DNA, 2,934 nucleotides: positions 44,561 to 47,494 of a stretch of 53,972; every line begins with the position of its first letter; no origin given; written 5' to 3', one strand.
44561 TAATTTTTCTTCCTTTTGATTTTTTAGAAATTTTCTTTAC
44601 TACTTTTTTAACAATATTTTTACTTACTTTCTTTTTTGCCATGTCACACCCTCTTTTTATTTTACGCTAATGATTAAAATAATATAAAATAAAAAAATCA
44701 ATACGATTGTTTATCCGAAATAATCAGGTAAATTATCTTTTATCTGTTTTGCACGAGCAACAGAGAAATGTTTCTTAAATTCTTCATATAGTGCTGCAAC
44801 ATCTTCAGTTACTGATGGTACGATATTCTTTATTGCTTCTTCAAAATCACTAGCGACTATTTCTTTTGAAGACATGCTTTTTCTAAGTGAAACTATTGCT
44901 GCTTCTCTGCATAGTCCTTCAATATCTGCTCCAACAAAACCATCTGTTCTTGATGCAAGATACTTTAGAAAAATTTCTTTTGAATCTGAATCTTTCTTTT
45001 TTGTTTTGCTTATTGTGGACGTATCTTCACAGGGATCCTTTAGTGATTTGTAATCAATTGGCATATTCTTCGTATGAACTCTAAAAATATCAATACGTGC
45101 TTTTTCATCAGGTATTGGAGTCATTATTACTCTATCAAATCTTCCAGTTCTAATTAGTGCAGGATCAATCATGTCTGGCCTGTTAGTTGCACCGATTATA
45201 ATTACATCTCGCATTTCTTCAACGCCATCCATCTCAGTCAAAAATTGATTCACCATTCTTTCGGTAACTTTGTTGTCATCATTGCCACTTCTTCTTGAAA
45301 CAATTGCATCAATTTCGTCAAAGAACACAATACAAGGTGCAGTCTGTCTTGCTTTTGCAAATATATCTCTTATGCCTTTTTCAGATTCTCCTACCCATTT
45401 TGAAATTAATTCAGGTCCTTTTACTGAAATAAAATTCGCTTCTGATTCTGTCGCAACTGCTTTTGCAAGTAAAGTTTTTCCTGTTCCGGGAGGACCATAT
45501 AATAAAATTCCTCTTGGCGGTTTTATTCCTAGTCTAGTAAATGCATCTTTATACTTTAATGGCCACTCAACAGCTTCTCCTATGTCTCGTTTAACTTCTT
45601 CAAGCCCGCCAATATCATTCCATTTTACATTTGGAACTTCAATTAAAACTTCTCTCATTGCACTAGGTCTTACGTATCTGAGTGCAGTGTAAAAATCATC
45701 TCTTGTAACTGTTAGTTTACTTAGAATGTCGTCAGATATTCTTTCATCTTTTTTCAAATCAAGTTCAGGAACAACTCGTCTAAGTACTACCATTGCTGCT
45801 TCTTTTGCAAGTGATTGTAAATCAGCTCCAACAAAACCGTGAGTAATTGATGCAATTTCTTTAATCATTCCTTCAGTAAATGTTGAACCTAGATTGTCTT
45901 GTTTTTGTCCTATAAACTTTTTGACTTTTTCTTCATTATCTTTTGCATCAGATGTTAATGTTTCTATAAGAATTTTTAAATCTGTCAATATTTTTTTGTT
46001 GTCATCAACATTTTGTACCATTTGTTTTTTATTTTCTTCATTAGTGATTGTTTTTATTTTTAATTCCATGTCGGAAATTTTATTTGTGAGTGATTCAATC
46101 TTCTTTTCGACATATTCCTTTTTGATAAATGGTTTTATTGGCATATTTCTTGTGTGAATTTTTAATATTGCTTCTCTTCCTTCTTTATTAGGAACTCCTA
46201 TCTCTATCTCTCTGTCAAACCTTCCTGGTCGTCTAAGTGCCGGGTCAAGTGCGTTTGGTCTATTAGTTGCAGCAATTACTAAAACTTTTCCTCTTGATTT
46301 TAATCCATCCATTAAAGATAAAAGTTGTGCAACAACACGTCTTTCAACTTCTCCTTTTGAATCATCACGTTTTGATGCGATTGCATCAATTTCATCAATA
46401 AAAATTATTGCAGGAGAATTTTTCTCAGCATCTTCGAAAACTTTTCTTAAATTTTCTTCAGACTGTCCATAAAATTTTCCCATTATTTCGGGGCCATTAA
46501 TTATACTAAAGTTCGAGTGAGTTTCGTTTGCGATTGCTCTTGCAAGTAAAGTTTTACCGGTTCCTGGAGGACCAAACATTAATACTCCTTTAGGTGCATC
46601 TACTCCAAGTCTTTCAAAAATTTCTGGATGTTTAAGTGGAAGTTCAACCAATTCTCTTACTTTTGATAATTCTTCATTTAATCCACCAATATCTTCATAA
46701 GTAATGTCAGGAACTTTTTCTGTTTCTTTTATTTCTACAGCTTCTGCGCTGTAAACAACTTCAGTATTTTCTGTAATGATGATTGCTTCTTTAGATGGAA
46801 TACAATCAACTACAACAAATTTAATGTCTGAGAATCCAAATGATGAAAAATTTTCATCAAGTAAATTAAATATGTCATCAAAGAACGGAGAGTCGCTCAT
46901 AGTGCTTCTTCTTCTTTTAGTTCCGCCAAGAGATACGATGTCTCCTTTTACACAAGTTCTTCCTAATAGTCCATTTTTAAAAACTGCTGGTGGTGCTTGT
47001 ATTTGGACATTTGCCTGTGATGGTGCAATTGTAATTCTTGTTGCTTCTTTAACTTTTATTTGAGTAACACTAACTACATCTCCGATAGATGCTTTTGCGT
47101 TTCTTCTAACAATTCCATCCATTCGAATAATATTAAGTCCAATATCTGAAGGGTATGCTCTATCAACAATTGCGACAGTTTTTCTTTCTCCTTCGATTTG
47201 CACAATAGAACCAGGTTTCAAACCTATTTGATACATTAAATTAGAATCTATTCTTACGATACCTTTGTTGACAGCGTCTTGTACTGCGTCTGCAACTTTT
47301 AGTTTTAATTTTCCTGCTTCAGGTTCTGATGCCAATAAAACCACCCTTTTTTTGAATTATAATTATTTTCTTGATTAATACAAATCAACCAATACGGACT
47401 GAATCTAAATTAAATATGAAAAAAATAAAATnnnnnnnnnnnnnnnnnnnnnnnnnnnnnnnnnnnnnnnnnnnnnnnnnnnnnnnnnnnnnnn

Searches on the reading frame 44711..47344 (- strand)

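Call 8: search_protein_families(library=pfam, proteins=[window:44711-47344:-])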
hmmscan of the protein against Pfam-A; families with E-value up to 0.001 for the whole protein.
window:44711-47344:- (877 aa): 39 families (the best 25 are shown)
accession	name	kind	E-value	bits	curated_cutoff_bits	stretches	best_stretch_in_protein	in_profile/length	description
PF00004.35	AAA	-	3.6e-99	328.7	21.2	2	613-743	1-130/131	ATPase family associated with various cellular activities (AAA)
PF17862.7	AAA_lid_3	-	8.3e-28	96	27.2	2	792-836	3-45/45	AAA+ lid domain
PF02359.24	CDC48_N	-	2.9e-25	88.7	35.1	1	14-97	1-84/85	Cell division protein 48 (CDC48), N-terminal domain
PF05496.18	RuvB_N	-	1.4e-14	54.5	27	2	252-324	34-98/159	Holliday junction DNA helicase RuvB P-loop domain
PF13191.12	AAA_16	-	2e-13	51.7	32.6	2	601-700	15-119/167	AAA ATPase domain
PF07724.20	AAA_2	-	2.3e-12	47.7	27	2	254-347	6-101/166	AAA domain (Cdc48 subfamily)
PF07728.20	AAA_5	-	3.5e-11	43.7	22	1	253-326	1-82/139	AAA domain (dynein-related subfamily)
PF13173.12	AAA_14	-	3.7e-10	40.3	27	0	254-324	5-76/129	AAA domain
PF20720.3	nSTAND3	-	6e-10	39.5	27.2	1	254-397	20-152/155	Novel STAND NTPase 3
PF13401.12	AAA_22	-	7.7e-10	39.6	27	0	612-644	7-42/130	AAA domain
PF06068.19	TIP49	-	4.4e-09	36.4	23.8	0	251-290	50-91/347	TIP49 P-loop domain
PF13671.12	AAA_33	-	5.3e-09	37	27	0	254-361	2-79/143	AAA domain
PF13521.12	AAA_28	-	9.1e-08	32.9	27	0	254-305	2-49/164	AAA domain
PF00910.28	RNA_helicase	-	2.9e-07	31.4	21.5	0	613-651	1-34/105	RNA helicase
PF01078.27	Mg_chelatase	-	4.1e-07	30.1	20.3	0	254-272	25-43/207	Magnesium chelatase, subunit ChlI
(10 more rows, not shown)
